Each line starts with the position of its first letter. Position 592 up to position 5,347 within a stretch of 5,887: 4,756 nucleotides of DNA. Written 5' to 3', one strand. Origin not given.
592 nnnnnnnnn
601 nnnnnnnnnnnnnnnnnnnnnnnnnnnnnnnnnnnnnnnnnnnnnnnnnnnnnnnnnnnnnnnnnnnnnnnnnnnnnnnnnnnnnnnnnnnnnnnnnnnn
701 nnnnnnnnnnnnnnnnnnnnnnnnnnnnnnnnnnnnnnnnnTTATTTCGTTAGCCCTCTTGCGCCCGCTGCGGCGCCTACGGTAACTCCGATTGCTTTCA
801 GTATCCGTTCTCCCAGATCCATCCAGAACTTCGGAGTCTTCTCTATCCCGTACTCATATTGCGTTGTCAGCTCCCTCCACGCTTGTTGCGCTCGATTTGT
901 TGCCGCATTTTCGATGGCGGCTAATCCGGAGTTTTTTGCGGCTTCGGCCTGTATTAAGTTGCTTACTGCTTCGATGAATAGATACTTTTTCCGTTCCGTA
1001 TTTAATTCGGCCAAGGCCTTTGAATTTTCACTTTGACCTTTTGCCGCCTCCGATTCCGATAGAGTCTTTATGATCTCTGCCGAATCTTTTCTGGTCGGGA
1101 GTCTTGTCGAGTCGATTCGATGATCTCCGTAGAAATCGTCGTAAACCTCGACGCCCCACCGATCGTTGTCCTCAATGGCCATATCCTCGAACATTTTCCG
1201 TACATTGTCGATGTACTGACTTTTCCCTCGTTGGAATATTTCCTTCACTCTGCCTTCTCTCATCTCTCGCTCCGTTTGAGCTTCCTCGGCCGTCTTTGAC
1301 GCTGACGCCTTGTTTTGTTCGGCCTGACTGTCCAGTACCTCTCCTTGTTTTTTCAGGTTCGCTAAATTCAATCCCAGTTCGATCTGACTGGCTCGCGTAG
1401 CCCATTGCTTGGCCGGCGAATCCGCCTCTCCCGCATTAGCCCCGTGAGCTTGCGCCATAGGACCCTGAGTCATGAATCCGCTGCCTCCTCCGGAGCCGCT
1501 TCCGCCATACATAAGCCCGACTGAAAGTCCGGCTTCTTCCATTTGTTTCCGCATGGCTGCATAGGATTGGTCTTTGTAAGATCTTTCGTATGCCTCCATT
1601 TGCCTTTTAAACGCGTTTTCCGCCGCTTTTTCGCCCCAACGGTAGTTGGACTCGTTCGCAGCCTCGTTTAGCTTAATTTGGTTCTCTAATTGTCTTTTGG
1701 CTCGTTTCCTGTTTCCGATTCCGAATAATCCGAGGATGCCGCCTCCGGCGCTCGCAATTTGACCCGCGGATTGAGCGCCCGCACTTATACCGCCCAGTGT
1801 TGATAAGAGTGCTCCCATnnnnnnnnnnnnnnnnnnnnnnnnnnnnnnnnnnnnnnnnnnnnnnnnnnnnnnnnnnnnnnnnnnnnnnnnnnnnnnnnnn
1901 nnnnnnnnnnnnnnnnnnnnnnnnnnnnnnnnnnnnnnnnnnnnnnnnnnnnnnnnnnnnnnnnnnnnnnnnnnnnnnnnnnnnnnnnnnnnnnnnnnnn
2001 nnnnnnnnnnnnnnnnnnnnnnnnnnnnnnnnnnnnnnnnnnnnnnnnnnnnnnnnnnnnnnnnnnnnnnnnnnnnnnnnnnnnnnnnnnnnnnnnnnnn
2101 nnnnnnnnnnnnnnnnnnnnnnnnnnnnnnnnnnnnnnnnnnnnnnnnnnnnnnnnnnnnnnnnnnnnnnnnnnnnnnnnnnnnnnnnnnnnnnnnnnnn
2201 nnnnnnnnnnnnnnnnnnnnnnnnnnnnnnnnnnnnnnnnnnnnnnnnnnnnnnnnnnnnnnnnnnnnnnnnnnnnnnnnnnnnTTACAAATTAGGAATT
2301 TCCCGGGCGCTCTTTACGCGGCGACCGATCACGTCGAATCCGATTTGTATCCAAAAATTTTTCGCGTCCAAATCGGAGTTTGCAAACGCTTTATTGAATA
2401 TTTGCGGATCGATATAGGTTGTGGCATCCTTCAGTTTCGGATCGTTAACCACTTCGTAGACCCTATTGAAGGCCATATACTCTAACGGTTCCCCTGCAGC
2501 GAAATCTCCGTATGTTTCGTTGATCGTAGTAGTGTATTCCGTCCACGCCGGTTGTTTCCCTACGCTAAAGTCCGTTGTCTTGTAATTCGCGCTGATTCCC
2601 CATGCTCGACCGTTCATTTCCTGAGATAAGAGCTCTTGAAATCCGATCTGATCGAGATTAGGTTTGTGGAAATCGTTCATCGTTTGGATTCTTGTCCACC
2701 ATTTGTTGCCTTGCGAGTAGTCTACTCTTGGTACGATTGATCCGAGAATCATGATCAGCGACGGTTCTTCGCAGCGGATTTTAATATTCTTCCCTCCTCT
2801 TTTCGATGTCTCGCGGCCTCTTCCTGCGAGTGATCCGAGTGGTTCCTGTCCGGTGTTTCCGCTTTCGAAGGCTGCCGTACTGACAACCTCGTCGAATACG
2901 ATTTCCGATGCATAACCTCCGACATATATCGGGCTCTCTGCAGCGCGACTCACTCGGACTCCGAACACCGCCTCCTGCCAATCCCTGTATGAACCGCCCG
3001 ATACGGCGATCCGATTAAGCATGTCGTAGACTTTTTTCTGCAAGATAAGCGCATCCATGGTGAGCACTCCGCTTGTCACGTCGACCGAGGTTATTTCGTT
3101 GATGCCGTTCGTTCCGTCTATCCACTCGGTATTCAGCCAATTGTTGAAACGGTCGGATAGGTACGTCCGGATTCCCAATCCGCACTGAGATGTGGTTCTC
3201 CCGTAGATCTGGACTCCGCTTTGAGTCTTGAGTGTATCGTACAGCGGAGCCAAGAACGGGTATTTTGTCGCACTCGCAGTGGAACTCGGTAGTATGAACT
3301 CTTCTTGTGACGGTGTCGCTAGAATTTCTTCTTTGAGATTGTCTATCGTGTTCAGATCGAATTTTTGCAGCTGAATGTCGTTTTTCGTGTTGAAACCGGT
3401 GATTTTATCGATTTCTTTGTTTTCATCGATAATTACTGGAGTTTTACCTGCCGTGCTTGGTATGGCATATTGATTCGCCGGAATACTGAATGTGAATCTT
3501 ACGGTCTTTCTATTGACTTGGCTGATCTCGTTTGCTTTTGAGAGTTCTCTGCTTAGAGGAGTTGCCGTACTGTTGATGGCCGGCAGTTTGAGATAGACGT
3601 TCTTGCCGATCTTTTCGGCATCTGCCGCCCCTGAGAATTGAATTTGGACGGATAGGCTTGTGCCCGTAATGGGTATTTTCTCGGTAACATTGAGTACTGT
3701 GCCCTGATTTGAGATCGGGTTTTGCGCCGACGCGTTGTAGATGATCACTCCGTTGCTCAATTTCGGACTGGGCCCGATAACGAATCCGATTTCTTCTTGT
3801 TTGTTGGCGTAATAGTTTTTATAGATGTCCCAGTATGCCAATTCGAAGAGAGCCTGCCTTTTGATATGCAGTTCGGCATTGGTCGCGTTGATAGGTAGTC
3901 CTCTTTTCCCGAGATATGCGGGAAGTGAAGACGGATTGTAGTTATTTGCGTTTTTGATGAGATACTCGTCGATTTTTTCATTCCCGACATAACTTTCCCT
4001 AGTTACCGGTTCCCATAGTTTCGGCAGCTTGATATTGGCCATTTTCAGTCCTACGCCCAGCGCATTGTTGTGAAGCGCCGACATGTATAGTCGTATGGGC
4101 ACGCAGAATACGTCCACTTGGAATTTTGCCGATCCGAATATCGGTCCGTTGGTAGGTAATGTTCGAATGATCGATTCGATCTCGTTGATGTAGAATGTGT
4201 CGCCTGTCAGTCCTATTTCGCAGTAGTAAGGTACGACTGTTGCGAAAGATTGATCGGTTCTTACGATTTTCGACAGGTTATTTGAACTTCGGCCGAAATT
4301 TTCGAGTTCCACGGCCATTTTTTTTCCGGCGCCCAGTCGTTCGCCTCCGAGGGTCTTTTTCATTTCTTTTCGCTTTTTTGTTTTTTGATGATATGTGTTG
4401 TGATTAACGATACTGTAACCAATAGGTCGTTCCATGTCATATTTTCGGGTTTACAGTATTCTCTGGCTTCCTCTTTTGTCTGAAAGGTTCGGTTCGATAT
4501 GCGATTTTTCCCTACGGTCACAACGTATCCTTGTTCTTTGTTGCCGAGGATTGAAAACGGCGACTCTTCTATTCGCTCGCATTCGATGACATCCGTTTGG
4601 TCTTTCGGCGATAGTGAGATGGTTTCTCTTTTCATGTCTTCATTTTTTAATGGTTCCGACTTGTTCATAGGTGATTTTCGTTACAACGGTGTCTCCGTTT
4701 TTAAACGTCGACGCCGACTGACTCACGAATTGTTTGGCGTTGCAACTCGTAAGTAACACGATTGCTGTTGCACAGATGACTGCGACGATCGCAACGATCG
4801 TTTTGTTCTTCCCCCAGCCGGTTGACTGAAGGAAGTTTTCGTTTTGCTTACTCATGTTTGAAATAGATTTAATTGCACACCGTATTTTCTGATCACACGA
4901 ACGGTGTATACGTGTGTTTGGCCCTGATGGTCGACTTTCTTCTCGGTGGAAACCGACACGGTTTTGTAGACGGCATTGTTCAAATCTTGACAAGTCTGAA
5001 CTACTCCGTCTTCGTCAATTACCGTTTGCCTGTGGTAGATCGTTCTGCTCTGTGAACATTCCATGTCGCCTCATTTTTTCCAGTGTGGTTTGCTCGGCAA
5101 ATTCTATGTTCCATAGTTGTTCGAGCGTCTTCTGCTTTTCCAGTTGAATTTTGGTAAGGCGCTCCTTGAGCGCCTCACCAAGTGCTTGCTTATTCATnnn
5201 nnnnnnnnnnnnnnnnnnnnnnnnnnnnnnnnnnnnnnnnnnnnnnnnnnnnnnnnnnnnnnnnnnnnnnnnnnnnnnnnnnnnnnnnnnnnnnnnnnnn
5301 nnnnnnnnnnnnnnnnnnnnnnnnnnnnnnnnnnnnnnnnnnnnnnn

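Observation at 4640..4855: Small lipoprotein (lipobox LLTSC) encoded inside a microvirus: candidate lysis, spanin-like or superinfection-exclusion factor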

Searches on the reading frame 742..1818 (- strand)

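Call 5: search_protein_families(library=pfam, proteins=[window:742-1818:-], max_evalue=0.1)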
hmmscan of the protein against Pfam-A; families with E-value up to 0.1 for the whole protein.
window:742-1818:- (358 aa): 3 families
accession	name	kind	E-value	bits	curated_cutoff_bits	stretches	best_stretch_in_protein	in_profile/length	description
PF00091.31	Tubulin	-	0.0063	17.3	33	1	50-116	57-127/190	Tubulin/FtsZ family, GTPase domain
PF07511.17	DUF1525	-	0.067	13.7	24.1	0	279-331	34-86/113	Protein of unknown function (DUF1525)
PF20711.2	DUF6825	-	0.071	14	27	1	266-319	11-64/105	Family of unknown function (DUF6825)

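Call 6: search_protein_families(library=phrogs, proteins=[window:742-1818:-], max_evalue=0.1)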
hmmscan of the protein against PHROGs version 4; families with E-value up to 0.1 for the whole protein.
window:742-1818:- (358 aa): 1 family
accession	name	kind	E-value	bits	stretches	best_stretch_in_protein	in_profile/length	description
phrog_31272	-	tail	0.056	13.4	0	19-125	5-109/294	pilot protein for DNA ejection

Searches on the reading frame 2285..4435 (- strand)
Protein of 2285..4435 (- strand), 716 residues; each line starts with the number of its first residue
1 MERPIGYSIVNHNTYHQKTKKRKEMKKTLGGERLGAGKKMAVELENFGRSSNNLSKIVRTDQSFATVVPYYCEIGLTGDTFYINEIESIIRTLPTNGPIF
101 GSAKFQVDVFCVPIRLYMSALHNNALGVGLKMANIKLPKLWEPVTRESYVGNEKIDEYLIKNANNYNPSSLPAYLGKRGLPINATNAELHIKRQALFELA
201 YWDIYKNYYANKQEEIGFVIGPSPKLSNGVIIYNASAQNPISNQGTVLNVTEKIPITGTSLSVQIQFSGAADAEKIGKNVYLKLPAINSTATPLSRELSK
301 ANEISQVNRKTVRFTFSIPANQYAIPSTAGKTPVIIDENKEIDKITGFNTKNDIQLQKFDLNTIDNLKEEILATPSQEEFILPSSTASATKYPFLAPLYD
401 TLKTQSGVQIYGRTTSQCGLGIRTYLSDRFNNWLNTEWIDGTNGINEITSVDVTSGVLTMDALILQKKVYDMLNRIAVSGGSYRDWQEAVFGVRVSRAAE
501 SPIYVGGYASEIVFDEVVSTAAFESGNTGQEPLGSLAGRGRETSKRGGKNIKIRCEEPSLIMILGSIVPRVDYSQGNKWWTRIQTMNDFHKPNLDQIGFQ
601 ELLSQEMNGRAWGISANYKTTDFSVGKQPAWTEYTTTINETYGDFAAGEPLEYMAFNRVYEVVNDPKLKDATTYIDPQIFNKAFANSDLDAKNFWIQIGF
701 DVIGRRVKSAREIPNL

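Call 5: search_protein_families(library=pfam, proteins=[window:2285-4435:-], max_evalue=0.1)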
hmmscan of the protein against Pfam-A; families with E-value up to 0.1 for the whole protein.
window:2285-4435:- (716 aa): 1 family
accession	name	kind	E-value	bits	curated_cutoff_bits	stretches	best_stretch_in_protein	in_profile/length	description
PF02305.22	Phage_F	-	5.5e-14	52.3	25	2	471-704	266-489/501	Capsid protein (F protein)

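Call 6: search_protein_families(library=phrogs, proteins=[window:2285-4435:-], max_evalue=0.1)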
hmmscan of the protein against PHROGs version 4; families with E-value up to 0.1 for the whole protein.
window:2285-4435:- (716 aa): 1 family
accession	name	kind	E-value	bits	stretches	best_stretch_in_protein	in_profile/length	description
phrog_514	-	head and packaging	9.4e-42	144.3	1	46-706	21-505/531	major head protein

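Call 42: find_related_loci(query=window:2285-4363:-, collection=genome_contigs, flank=6000)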
Query window:2285-4363:- (692 aa) in genome_contigs; peptide patterns used: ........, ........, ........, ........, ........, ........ (x = any residue, [..] = any of these).
62 stretches matched a pattern; 3 encode a relative of the query (tblastn E <= 1e-3); 3 distinct loci.
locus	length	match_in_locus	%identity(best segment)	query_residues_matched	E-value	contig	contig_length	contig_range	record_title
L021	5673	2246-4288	47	1-692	0e+0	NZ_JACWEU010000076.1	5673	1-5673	Acinetobacter lwoffii strain SU1904 scaffold_75, whole genome shotgun sequence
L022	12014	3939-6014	40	1-692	1e-149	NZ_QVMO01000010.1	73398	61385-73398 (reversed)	Dysgonomonas sp. 521 scaffold10_size73398, whole genome shotgun sequence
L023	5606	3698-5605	39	2-675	2e-136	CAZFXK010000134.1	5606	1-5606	MAG TPA_asm: uncultured Bacteroides sp. isolate binchicken_co157_583 genome assembly, contig: NODE_35543_length_5606_cov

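Call 58: search_protein_families(library=pfam, proteins=[L023:2747-3112:+], max_evalue=0.1)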
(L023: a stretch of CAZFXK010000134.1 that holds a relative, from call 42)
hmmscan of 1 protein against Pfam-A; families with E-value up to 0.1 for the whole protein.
L023:2747-3112:+ (122 aa): 2 families
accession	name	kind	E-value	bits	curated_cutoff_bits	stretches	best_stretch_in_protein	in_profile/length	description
PF08291.16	Peptidase_M15_3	-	1.5e-11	44.8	23.2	1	28-110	25-108/108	Peptidase M15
PF02557.22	VanY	-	0.018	15.3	25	0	62-82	59-79/132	D-alanyl-D-alanine carboxypeptidase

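Call 60: search_dna_similar(query=L023:2747-3112:+, collection=phages, mode=protein, max_evalue=0.001, max_rows=60, rows=spread)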
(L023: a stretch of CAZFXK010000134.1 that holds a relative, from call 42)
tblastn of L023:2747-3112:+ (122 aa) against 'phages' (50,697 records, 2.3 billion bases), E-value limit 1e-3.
Records with a match: 172; places in all: 172; records where one place covers at least 80% of the query: 146.
Best place of each record, by identity: <60% 172.
By first word of the organism name: Rheinheimera 109; Aeromonas 15; Microviridae 7; Sinorhizobium 7; Pseudoalteromonas 6; bajarodmic 6; Shewanella 5; Agrobacterium 4; Ruegeria 2; Microvirus 2; and 9 more.
By host as written in the record: Rheinheimera sp. BAL341 109; - 14; Sinorhizobium meliloti 7; Pseudoalteromonas sp. str. H105 4; Shewanella putrefaciens 4; Agrobacterium tumefaciens C58 4; Peromyscus fraterculus 3; Aeromonas hydrophila 4.3T 3; and 17 more.
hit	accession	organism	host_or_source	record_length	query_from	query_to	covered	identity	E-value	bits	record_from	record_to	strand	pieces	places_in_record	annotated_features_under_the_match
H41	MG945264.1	Microviridae sp.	elk feces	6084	1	114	93%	49.1%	8e-28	111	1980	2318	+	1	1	similar to peptidase | similar to VP4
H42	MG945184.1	Microviridae sp.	cattle blood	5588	8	121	93%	45.6%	8e-29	114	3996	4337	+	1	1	similar to peptidase | similar to VP2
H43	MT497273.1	Rheinheimera phage vB_RspM_barba_12-9G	Rheinheimera sp. BAL341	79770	10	114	86%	41.7%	5e-14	72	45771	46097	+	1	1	peptidase M15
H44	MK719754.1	Rheinheimera phage vB_RspM_Barba35A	Rheinheimera sp. BAL341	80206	10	114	86%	41.7%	5e-14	72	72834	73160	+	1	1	peptidase M15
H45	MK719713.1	Rheinheimera phage vB_RspM_Barba8A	Rheinheimera sp. BAL341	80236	10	114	86%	41.7%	5e-14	72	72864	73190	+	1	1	peptidase M15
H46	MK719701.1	Rheinheimera phage vB_RspM_Barba1A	Rheinheimera sp. BAL341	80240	10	114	86%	41.7%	5e-14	72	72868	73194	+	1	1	peptidase M15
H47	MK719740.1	Rheinheimera phage vB_RspM_Barba25A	Rheinheimera sp. BAL341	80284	10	114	86%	41.7%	5e-14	72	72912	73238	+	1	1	peptidase M15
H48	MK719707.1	Rheinheimera phage vB_RspM_Barba4A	Rheinheimera sp. BAL341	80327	10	114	86%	41.7%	5e-14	72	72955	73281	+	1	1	peptidase M15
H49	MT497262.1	Rheinheimera phage vB_RspM_barba_12-8E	Rheinheimera sp. BAL341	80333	10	114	86%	41.7%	5e-14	72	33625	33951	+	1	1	peptidase M15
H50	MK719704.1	Rheinheimera phage vB_RspM_Barba2S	Rheinheimera sp. BAL341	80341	10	114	86%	41.7%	5e-14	72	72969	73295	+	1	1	peptidase M15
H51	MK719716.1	Rheinheimera phage vB_RspM_Barba10A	Rheinheimera sp. BAL341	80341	10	114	86%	41.7%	5e-14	72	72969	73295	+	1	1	peptidase M15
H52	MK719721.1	Rheinheimera phage vB_RspM_Barba13A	Rheinheimera sp. BAL341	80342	10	114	86%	41.7%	5e-14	72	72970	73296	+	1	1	peptidase M15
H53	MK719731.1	Rheinheimera phage vB_RspM_Barba20A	Rheinheimera sp. BAL341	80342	10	114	86%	41.7%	5e-14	72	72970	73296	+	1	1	peptidase M15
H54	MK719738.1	Rheinheimera phage vB_RspM_Barba23S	Rheinheimera sp. BAL341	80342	10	114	86%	41.7%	5e-14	72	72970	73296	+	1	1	peptidase M15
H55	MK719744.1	Rheinheimera phage vB_RspM_Barba27S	Rheinheimera sp. BAL341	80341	10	114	86%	41.7%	5e-14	72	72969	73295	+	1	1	peptidase M15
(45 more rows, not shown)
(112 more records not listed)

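Call 80: find_related_loci(query=A5, collection=viral_contigs, flank=6500)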
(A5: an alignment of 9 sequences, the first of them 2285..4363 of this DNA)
Query A5 (692 aa) in viral_contigs; peptide patterns used: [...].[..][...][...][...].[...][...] (x = any residue, [..] = any of these).
342 stretches matched a pattern; 316 encode a relative of the query (tblastn E <= 1e-3); the best 80 are kept; 80 distinct loci.
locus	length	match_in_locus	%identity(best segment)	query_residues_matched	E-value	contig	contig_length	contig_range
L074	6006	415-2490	91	1-692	0e+0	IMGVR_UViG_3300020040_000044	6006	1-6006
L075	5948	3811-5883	64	1-692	0e+0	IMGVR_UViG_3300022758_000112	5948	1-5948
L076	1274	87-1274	87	1-396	0e+0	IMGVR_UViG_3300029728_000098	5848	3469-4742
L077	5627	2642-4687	46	1-692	0e+0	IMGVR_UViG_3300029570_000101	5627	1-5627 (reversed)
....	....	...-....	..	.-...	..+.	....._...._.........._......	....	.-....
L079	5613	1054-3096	47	1-692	0e+0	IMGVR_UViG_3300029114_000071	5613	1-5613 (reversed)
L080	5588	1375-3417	47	1-692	0e+0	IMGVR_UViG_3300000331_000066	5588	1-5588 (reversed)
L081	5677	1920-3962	46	1-692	0e+0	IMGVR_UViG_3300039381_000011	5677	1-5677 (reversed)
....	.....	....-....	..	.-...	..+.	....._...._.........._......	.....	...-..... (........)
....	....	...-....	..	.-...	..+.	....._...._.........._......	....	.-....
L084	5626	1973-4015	47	1-692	0e+0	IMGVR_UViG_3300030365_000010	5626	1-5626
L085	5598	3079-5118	46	1-692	0e+0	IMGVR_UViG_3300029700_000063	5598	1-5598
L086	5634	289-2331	46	1-692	0e+0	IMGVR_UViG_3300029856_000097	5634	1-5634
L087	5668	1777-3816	47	1-692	0e+0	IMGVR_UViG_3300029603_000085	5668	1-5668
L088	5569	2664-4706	47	1-692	0e+0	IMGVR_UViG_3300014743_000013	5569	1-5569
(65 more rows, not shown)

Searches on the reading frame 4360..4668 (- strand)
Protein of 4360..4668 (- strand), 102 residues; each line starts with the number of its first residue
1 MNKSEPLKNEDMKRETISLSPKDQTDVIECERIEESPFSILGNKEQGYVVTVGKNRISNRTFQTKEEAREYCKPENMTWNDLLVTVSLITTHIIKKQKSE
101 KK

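Call 5: search_protein_families(library=pfam, proteins=[window:4360-4668:-], max_evalue=0.1)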
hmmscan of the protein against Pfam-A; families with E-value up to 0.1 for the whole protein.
window:4360-4668:- (102 aa): 1 family
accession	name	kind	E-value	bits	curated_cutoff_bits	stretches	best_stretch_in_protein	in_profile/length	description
PF04800.17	NDUS4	-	0.044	14.5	31.9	1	47-79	39-71/96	NADH dehydrogenase ubiquinone Fe-S protein 4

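Call 6: search_protein_families(library=phrogs, proteins=[window:4360-4668:-], max_evalue=0.1)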
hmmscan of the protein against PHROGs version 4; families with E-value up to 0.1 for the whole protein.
window:4360-4668:- (102 aa): 1 family
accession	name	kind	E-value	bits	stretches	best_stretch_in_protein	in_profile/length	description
phrog_19242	-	unknown function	0.0014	20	1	22-80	58-116/118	-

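Call 29: search_protein_families(library=ncbifam, proteins=[window:4360-4635:-], max_evalue=1)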
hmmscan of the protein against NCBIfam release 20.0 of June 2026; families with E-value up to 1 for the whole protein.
window:4360-4635:- (91 aa): 0 families

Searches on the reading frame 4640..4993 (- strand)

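Call 5: search_protein_families(library=pfam, proteins=[window:4640-4993:-], max_evalue=0.1)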
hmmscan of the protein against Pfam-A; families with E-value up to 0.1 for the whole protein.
window:4640-4993:- (117 aa): 1 family
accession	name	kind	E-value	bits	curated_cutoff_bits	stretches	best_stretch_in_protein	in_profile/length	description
PF12340.13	DUF3638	-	0.014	15.2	31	1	36-97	27-88/225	Protein of unknown function (DUF3638)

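Call 6: search_protein_families(library=phrogs, proteins=[window:4640-4993:-], max_evalue=0.1)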
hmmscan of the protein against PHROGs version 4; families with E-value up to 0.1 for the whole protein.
window:4640-4993:- (117 aa): 1 family
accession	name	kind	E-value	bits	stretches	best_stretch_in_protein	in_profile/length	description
phrog_17286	-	unknown function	0.061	14.4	1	62-104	75-117/135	-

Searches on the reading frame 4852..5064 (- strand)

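Call 5: search_protein_families(library=pfam, proteins=[window:4852-5064:-], max_evalue=0.1)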
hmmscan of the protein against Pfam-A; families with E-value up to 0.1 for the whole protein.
window:4852-5064:- (70 aa): 0 families

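Call 6: search_protein_families(library=phrogs, proteins=[window:4852-5064:-], max_evalue=0.1)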
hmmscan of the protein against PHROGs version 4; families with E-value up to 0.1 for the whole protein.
window:4852-5064:- (70 aa): 0 families

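Call 29: search_protein_families(library=ncbifam, proteins=[window:4852-5064:-], max_evalue=1)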
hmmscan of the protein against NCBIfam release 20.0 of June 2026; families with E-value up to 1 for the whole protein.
window:4852-5064:- (70 aa): 3 families
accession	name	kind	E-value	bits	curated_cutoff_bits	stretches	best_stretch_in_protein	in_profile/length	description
NF003780.0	PRK05371.1-1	subfamily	0.017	13.6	642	1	12-61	32-81/594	Xaa-Pro dipeptidyl-peptidase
TIGR04365.1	spare_glycyl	equivalog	0.039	14.2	170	1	4-59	26-78/126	autonomous glycyl radical cofactor GrcA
NF005170.0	PRK06642.1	equivalog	0.06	13.1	270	1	5-68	49-114/152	single-stranded DNA-binding protein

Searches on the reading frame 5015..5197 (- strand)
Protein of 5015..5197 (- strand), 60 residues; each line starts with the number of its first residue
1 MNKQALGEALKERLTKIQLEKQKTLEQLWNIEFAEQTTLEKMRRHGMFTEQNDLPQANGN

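Call 5: search_protein_families(library=pfam, proteins=[window:5015-5197:-], max_evalue=0.1)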
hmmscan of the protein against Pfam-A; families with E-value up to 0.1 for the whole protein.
window:5015-5197:- (60 aa): 0 families

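Call 6: search_protein_families(library=phrogs, proteins=[window:5015-5197:-], max_evalue=0.1)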
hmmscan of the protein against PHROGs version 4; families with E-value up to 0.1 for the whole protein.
window:5015-5197:- (60 aa): 1 family
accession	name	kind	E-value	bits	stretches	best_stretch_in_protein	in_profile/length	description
phrog_4289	-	unknown function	0.068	14.1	0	30-50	18-38/60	-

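Call 29: search_protein_families(library=ncbifam, proteins=[window:5015-5197:-], max_evalue=1)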
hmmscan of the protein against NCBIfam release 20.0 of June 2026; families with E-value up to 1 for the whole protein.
window:5015-5197:- (60 aa): 0 families
